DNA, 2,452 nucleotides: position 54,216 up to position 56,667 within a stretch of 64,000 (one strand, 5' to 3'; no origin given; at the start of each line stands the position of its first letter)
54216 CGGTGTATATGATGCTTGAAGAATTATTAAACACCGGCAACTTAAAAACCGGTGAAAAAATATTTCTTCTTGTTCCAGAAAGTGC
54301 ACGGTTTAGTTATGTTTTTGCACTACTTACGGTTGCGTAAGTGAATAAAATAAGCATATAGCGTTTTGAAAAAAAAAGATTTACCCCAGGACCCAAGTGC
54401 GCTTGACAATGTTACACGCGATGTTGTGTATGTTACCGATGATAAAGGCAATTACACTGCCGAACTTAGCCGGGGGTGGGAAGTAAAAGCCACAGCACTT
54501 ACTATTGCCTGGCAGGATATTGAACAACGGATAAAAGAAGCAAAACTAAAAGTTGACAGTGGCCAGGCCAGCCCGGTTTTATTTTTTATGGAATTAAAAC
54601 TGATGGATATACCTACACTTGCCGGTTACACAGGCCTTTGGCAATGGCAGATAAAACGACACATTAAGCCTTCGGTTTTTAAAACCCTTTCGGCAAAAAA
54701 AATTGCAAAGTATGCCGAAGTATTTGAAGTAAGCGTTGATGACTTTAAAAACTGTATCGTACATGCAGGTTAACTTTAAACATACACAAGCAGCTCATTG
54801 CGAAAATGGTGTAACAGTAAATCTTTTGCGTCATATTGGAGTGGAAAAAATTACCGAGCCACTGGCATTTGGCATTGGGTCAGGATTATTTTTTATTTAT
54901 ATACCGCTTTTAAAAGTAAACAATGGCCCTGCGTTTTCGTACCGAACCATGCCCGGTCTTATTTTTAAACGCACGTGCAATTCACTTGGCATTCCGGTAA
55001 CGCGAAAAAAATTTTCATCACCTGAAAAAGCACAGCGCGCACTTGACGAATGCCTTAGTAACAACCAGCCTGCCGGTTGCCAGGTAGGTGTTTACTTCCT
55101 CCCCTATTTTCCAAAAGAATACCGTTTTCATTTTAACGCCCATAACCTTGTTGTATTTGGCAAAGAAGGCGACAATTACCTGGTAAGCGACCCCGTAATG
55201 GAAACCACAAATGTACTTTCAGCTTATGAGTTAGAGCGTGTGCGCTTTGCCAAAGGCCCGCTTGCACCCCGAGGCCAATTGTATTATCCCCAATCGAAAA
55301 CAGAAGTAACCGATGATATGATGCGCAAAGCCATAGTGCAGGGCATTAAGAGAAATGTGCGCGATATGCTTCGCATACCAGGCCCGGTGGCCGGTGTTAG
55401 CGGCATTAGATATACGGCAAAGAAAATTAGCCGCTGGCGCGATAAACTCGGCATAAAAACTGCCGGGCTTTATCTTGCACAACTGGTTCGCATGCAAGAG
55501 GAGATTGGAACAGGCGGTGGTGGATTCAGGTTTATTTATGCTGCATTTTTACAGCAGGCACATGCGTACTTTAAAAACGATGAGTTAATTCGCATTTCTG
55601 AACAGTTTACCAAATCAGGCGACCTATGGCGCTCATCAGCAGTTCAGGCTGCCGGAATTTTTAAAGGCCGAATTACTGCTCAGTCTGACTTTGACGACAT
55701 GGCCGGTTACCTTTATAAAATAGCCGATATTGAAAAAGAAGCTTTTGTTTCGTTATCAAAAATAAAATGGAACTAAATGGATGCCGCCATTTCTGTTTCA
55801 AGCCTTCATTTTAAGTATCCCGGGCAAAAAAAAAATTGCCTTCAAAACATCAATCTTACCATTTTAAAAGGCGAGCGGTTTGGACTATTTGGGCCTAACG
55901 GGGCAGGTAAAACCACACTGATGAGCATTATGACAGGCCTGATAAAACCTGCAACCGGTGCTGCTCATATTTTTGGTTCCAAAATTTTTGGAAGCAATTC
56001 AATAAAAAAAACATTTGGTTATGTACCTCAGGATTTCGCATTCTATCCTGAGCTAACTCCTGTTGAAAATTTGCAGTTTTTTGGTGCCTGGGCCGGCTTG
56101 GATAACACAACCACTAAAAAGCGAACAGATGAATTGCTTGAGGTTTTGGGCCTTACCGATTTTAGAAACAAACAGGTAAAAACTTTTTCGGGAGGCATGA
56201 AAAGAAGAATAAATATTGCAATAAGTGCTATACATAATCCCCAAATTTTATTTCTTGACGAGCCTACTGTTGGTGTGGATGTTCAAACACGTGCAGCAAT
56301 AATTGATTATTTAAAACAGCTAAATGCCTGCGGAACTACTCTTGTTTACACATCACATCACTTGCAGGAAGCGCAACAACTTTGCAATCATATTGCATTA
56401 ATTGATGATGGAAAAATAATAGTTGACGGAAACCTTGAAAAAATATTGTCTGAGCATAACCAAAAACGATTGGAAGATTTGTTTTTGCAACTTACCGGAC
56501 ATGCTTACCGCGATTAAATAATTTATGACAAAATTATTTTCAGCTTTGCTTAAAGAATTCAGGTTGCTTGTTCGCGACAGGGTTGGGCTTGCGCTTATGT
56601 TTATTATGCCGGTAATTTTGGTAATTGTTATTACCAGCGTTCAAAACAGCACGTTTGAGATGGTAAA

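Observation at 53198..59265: Self-contained 7-gene dialkylresorcinol-type lipid cassette next to tmRNA, outside any aryl-polyene/flexirubin cluster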

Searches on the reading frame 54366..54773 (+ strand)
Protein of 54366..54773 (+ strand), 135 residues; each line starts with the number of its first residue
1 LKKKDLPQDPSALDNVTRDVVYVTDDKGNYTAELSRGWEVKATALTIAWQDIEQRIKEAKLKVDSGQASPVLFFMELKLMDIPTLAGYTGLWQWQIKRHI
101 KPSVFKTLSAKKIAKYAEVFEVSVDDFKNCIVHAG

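Call 4: search_protein_families(library=pfam, proteins=[window:54366-54773:+], max_evalue=0.01)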
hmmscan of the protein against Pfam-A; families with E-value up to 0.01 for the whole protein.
window:54366-54773:+ (135 aa): 0 families

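Call 5: search_protein_families(library=ncbifam, proteins=[window:54366-54773:+], max_evalue=0.01)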
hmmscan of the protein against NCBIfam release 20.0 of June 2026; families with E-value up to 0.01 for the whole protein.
window:54366-54773:+ (135 aa): 2 families
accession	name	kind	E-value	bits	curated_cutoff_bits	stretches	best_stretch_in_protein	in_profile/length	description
NF053545.1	flexirubin_DarG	equivalog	5.3e-55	185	170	1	1-128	1-129/129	flexirubin biosynthesis protein DarG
NF053536.1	DarG_fam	subfamily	4.8e-52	175.6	70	1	1-129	1-129/131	DarG family dialkylresorcinol biosynthesis protein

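Call 37: search_solved_structures(query=window:54366-54773:+, max_evalue=10)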
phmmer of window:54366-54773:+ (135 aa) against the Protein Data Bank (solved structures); distinct sequences matched with E-value up to 10: 1.
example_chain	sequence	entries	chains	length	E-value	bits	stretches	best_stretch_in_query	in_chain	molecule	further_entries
2awd_A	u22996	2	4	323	0.66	13.3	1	1-69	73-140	tagatose-6-phosphate kinase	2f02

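Call 48: find_homologous_proteins(query=window:54366-54773:+, max_evalue=0.001)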
Query window:54366-54773:+ (135 aa): 454 proteins with E <= 0.001 among 458 candidates; the best 120 are listed.
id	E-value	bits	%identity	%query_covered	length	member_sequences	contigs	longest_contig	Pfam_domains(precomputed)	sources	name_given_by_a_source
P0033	3.1e-84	298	100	100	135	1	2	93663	-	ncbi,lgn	-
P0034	7.8e-73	261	85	100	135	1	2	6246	-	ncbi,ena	-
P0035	2.4e-63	230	76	100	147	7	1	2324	-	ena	-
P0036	5.1e-60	219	73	99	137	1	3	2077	-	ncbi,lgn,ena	-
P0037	9.5e-59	215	74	98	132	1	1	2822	-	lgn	-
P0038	2.0e-58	214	72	99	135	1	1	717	-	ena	-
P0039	3.7e-58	213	72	99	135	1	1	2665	-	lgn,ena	-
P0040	9.0e-58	212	72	98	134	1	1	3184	-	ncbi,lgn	-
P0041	9.7e-58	212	71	99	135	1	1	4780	-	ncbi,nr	ncbi:MAG: hypothetical protein JJE25_15115 [Bacteroidia bacterium]|nr:hypothetical protein [Bacteroi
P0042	1.3e-57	211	72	99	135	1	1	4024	-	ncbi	-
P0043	2.5e-57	210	72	99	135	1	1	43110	-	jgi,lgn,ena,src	-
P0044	6.4e-57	209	71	100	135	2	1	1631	-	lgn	-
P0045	7.0e-57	209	71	99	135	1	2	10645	-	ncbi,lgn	-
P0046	7.1e-57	209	71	99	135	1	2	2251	-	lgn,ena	-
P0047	1.2e-56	208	73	96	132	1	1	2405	-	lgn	-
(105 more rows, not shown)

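Call 51: find_encoding_contigs(protein=P0033, flank=10000, max_places=4)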
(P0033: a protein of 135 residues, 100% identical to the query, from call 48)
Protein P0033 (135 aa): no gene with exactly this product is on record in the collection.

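Call 61: predict_structure(alignment_id=A3)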
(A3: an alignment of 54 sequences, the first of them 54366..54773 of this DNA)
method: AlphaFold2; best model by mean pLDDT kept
length: 135 residues; sequences in the alignment: 54
mean_pLDDT: 87.3   pTM: 0.67
mean pLDDT of the five models: 87.3, 86.4, 84.4, 84.4, 78.2
residues with pLDDT >= 90: 79; 70-90: 39; 50-70: 16; < 50: 1
segments of 3 or more residues with pLDDT < 50: none
pLDDT, mean of each block of 10 residues (from residue 1): 74 68 86 73 84 95 95 96 97 97 95 96 92 66
secondary structure, 60 per line:
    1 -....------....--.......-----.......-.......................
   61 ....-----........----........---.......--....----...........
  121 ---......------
elements in order: H12-15 E18-24 E30-36 H38-64 H70-77 H82-89 H93-99 H102-105 H110-120 H124-129

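Call 64: fold_search(model_id=the predicted structure, library=pdb)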
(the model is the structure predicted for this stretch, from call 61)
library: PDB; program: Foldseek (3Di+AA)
matches with E <= 10: 390; with E <= 0.001: 0
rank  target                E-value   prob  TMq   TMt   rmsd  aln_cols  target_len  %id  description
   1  3kxa_A                1.0e-02  0.99  0.42  0.43  18.8       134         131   15  Crystal Structure of NGO0477 from Neisseria gonorrhoeae (released 2010-01-19)
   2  3kxa_B                1.6e-02  0.99  0.42  0.44  18.2       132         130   15  Crystal Structure of NGO0477 from Neisseria gonorrhoeae (released 2010-01-19)
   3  1pra_MODEL_1_A        4.3e-02  0.99  0.33  0.59   6.9        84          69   19  DETERMINATION OF THE NUCLEAR MAGNETIC RESONANCE SOLUTION STRUCTURE OF THE DNA-BINDING DOMAIN (RESIDUES 1 TO 69 (released 1993-10-31)
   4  3zkc_B                5.8e-02  1.00  0.36  0.71   5.1        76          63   21  Crystal structure of the master regulator for biofilm formation SinR in complex with DNA. (released 2013-03-06)
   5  3qq6_B                6.5e-02  1.00  0.37  0.69   5.0        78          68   20  The N-terminal DNA binding domain of SinR from Bacillus subtilis (released 2011-06-15)
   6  7t5u                  6.9e-02  1.00  0.37  0.69   2.2        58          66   17  Structure of E. coli MS115-1 CapH N-terminal domain (released 2022-09-14)
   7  2b5a_A                7.8e-02  1.00  0.40  0.68   4.7        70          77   18  C.BclI, Control Element of the BclI Restriction-Modification System (released 2006-01-03)
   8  7epk                  7.8e-02  0.80  0.35  0.15  11.7       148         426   11  Crystal Structure of Signal Recognition Particle 54 kDa protein (SRP54) from Aeropyrum pernix K1 in Complex with GDP (released 2021-05-19)
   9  3qq6_A                8.7e-02  0.99  0.36  0.65   5.7        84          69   19  The N-terminal DNA binding domain of SinR from Bacillus subtilis (released 2011-06-15)
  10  2b5a_B                9.3e-02  1.00  0.39  0.69   1.5        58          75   17  C.BclI, Control Element of the BclI Restriction-Modification System (released 2006-01-03)
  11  2b5a_C                9.3e-02  1.00  0.40  0.69   4.7        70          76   18  C.BclI, Control Element of the BclI Restriction-Modification System (released 2006-01-03)
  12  8p8o_J                9.8e-02  1.00  0.39  0.37   2.3        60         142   13  M. tuberculosis dUTPase - Stl1-159 (StlNT) complex structure (released 2024-11-27)
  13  1y7y_B                1.2e-01  1.00  0.39  0.76   1.6        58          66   17  High-resolution crystal structure of the restriction-modification controller protein C.AhdI from Aeromonas hydrophila (released 2005-02-22)
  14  3vk0_A                1.2e-01  1.00  0.37  0.55   2.0        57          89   18  Crystal Structure of hypothetical transcription factor NHTF from Neisseria (released 2012-03-14)
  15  3zkc_A                1.2e-01  1.00  0.37  0.75   1.9        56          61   20  Crystal structure of the master regulator for biofilm formation SinR in complex with DNA. (released 2013-03-06)
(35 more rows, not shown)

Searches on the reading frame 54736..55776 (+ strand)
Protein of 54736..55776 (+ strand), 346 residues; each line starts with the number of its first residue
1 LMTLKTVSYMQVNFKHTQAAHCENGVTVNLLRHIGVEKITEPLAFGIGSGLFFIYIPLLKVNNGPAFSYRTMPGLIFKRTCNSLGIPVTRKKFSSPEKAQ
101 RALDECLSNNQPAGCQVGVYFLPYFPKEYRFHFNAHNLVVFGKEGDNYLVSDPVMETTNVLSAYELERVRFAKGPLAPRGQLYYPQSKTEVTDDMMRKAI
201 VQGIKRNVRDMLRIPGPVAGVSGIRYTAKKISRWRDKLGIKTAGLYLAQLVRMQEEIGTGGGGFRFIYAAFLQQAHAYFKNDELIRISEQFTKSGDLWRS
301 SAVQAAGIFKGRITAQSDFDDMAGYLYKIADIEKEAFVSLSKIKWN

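Call 4: search_protein_families(library=pfam, proteins=[window:54736-55776:+], max_evalue=0.01)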
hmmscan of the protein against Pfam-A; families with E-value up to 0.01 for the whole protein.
window:54736-55776:+ (346 aa): 2 families
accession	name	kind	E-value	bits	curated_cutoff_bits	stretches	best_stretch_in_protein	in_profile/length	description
PF16169.10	DUF4872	-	1.1e-55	188.5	28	1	165-340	2-173/173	Domain of unknown function (DUF4872)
PF14399.12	BtrH_N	-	4.6e-49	166.5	29.7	1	21-153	1-134/134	Butirosin biosynthesis protein H, N-terminal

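Call 5: search_protein_families(library=ncbifam, proteins=[window:54736-55776:+], max_evalue=0.01)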
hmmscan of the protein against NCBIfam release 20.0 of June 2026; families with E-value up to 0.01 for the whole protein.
window:54736-55776:+ (346 aa): 1 family
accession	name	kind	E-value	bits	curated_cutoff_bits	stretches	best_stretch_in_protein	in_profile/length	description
NF053550.1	DarH_acyl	equivalog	7.1e-141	469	300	1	13-340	1-324/325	BtrH-related acyltransferase DarH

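Call 38: search_solved_structures(query=window:54763-55776:+, max_evalue=1, show_alignments=1)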
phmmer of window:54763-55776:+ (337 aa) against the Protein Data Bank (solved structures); distinct sequences matched with E-value up to 1: 1.
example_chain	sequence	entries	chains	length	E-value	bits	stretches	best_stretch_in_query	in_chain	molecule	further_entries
2d13_A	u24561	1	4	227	0.66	12.2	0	197-233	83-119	hypothetical protein PH1257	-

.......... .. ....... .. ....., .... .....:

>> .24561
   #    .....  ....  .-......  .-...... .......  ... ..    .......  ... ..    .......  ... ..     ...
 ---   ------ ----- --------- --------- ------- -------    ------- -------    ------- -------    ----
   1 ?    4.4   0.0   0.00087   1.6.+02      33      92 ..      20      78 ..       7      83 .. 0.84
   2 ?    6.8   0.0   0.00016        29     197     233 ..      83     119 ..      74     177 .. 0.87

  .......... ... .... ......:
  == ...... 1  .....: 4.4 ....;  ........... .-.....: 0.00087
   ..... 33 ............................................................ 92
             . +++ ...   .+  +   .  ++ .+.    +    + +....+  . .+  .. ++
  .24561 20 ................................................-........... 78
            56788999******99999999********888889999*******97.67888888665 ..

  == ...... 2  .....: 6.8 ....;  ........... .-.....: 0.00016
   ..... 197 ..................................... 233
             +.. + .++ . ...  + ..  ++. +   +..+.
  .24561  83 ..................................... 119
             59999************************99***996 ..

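Call 81: find_homologous_proteins(query=window:54763-55776:+, max_evalue=0.00001)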
Query window:54763-55776:+ (337 aa): 8000 proteins with E <= 0.00001 among 8000 candidates; the best 120 are listed.
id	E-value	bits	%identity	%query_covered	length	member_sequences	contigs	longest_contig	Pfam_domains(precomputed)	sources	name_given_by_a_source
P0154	6.4e-227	770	100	100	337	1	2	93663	PF14399.13,PF16169.11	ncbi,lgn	-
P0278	1.2e-208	710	90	100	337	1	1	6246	PF14399.13,PF16169.11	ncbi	-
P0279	1.1e-198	677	84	100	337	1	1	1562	PF14399.13,PF16169.11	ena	-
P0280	3.3e-192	656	84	100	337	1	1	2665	PF14399.13,PF16169.11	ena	-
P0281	3.6e-192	656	83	100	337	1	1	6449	PF14399.13,PF16169.11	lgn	-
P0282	1.2e-190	651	82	100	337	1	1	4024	PF14399.13,PF16169.11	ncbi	-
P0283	2.4e-189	646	82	100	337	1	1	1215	PF14399.13,PF16169.11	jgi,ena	-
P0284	1.3e-185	634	80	100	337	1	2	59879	PF14399.13,PF16169.11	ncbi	-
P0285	4.9e-185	632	80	100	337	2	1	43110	PF14399.13,PF16169.11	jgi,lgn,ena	-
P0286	6.4e-185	632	79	100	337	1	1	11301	PF14399.13,PF16169.11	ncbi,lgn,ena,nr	ncbi:MAG TPA: BtrH N-terminal domain-containing protein [Bacteroidia bacterium]|nr:BtrH N-terminal d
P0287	1.5e-183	627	78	100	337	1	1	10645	PF14399.13,PF16169.11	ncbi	-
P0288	1.9e-183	627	78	100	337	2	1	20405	PF14399.13,PF16169.11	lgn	-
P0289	3.7e-182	623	79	100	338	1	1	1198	PF14399.13,PF16169.11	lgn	-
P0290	4.1e-182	623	77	100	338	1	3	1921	PF14399.13,PF16169.11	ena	-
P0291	2.0e-181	620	79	100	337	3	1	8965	PF14399.13,PF16169.11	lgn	-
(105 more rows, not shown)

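Call 89: predict_structure(alignment_id=A4)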
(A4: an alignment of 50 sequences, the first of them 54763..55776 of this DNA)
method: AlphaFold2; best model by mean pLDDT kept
length: 337 residues; sequences in the alignment: 50
mean_pLDDT: 83.6   pTM: 0.85
mean pLDDT of the five models: 83.6, 81.4, 81.3, 80.0, 79.5
residues with pLDDT >= 90: 165; 70-90: 117; 50-70: 33; < 50: 22
segments of 3 or more residues with pLDDT < 50: 46-62, 248-251
pLDDT, mean of each block of 10 residues (from residue 1): 82 87 93 90 49 39 76 95 91 94 88 65 70 93 88 85 73 89 95 94 81 88 88 79 55 78 96 97 92 85 91 93 96 92
secondary structure, 60 per line:
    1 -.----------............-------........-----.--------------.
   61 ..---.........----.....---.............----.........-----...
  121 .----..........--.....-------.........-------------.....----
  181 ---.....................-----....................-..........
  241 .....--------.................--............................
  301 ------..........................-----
elements in order: H13-24 H32-39 H66-74 E79-83 H87-99 E104-109 H118-121 E126-135 E138-142 E150-153 H154-158 E172-176 H184-204 H211-229 H231-245 H254-270 H273-300 H307-332

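Call 97: find_encoding_contigs(protein=P0281, flank=6000, max_places=2)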
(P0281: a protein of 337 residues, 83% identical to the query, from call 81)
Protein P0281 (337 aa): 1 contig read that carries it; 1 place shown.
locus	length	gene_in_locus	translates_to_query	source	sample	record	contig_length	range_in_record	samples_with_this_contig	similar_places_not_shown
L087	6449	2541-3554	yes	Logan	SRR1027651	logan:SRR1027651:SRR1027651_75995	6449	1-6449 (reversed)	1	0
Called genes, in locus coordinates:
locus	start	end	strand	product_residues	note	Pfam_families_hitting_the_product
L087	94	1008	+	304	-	-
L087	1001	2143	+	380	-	PF00108:Thiolase_N (weak), PF00109:ketoacyl-synt (weak), PF08541:ACP_syn_III_C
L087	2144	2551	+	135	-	-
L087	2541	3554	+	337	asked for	PF14399:BtrH_N, PF16169:DUF4872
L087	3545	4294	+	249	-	PF00005:ABC_tran, PF13304:AAA_21 (faint)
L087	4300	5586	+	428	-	PF12679:ABC2_membrane_2, PF12698:ABC2_membrane_3, PF01061:ABC2_membrane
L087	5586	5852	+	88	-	PF00550:PP-binding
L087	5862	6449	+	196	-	?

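Call 98: find_encoding_contigs(protein=P0282, flank=6000, max_places=2)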
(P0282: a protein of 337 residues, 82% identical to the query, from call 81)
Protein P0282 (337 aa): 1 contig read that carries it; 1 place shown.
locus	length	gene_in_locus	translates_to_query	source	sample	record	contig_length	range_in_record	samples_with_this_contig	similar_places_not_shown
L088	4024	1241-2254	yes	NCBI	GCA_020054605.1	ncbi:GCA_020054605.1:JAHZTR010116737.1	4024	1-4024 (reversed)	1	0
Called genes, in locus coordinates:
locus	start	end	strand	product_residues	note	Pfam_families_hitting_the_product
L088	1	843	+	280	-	?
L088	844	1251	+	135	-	-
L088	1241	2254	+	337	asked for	PF14399:BtrH_N, PF16169:DUF4872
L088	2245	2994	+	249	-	PF00005:ABC_tran, PF13304:AAA_21 (faint)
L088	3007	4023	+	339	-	?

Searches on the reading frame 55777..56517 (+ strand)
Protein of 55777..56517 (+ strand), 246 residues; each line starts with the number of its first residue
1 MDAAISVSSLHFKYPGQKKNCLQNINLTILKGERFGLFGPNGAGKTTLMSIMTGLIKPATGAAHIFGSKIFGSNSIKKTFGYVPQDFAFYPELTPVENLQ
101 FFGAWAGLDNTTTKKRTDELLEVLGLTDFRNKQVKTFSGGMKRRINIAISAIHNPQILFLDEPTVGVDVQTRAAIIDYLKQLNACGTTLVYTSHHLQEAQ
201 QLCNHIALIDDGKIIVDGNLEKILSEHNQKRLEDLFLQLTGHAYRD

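Call 4: search_protein_families(library=pfam, proteins=[window:55777-56517:+], max_evalue=0.01)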
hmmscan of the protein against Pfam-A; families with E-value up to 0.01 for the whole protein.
window:55777-56517:+ (246 aa): 4 families
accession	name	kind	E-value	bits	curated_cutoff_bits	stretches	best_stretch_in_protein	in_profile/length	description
PF00005.33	ABC_tran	-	9.9e-34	117.3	25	1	22-164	1-136/137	ABC transporter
PF13304.12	AAA_21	-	3.2e-10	41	27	2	137-196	238-300/304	AAA domain, putative AbiEii toxin, Type IV TA system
PF00006.31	ATP-synt_ab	-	0.0045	17.1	29.5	1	26-53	8-35/213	ATP synthase alpha/beta family, nucleotide-binding domain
PF02463.25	SMC_N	-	0.0091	15.9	40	0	135-194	135-198/220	RecF/RecN/SMC N terminal domain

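Call 5: search_protein_families(library=ncbifam, proteins=[window:55777-56517:+], max_evalue=0.01)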
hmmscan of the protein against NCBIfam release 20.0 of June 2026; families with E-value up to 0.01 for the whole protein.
window:55777-56517:+ (246 aa): 195 families (the best 25 are shown)
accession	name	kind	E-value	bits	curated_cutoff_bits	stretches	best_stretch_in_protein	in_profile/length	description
TIGR01188.1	drrA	subfamily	7.7e-68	229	312.45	1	20-225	7-213/302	daunorubicin resistance ABC transporter, ATP-binding protein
TIGR03864.1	PQQ_ABC_ATP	hypoth_equivalog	3.6e-51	173.9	302.25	1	4-240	1-236/236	ABC transporter, ATP-binding subunit, PQQ-dependent alcohol dehydrogenase system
NF010060.0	PRK13537.1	equivalog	3.1e-49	167.6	521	1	3-224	14-234/314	nodulation factor ABC transporter ATP-binding protein NodI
NF033858.1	ABC2_perm_RbbA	equivalog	9.3e-49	166.1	1050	1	21-240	281-501/909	ribosome-associated ATPase/putative transporter RbbA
TIGR03522.1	GldA_ABC_ATP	equivalog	3.5e-48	164.6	402.6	1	5-233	3-229/301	gliding motility-associated ABC transporter ATP-binding subunit GldA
NF010059.0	PRK13536.1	equivalog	3.7e-44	150.8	549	1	4-227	43-265/342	nodulation factor ABC transporter ATP-binding protein NodI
TIGR01288.1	nodI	equivalog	6.9e-43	146.8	424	1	5-227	5-226/303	nodulation factor ABC transporter ATP-binding protein NodI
TIGR03740.1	galliderm_ABC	subfamily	7.8e-43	146.7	309.75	1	17-239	11-221/223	lantibiotic protection ABC transporter ATP-binding subunit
TIGR04406.1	LPS_export_lptB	equivalog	2e-41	141.8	240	1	7-231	4-230/239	LPS export ABC transporter ATP-binding protein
NF040840.2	tungstate_WtpC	equivalog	3.6e-41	141.6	440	1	19-232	13-227/347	tungstate ABC transporter ATP-binding protein WtpC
TIGR04521.1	ECF_ATPase_2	equivalog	1.5e-39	135.7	330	1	5-237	1-244/279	energy-coupling factor transporter ATPase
NF010171.0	PRK13652.1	equivalog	2.6e-39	135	476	1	6-228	5-230/277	cobalt transporter ATP-binding subunit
TIGR03375.1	type_I_sec_LssB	subfamily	3.6e-39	134.6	693.1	1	4-230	465-695/696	type I secretion system permease/ATPase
TIGR02142.1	modC_ABC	equivalog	1.4e-38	133.1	285.05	1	24-229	15-225/353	molybdenum ABC transporter ATP-binding protein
TIGR01186.1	proV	subfamily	3.3e-37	128.4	326.6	1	19-233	6-227/363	betaine/proline/choline family ABC transporter ATP-binding protein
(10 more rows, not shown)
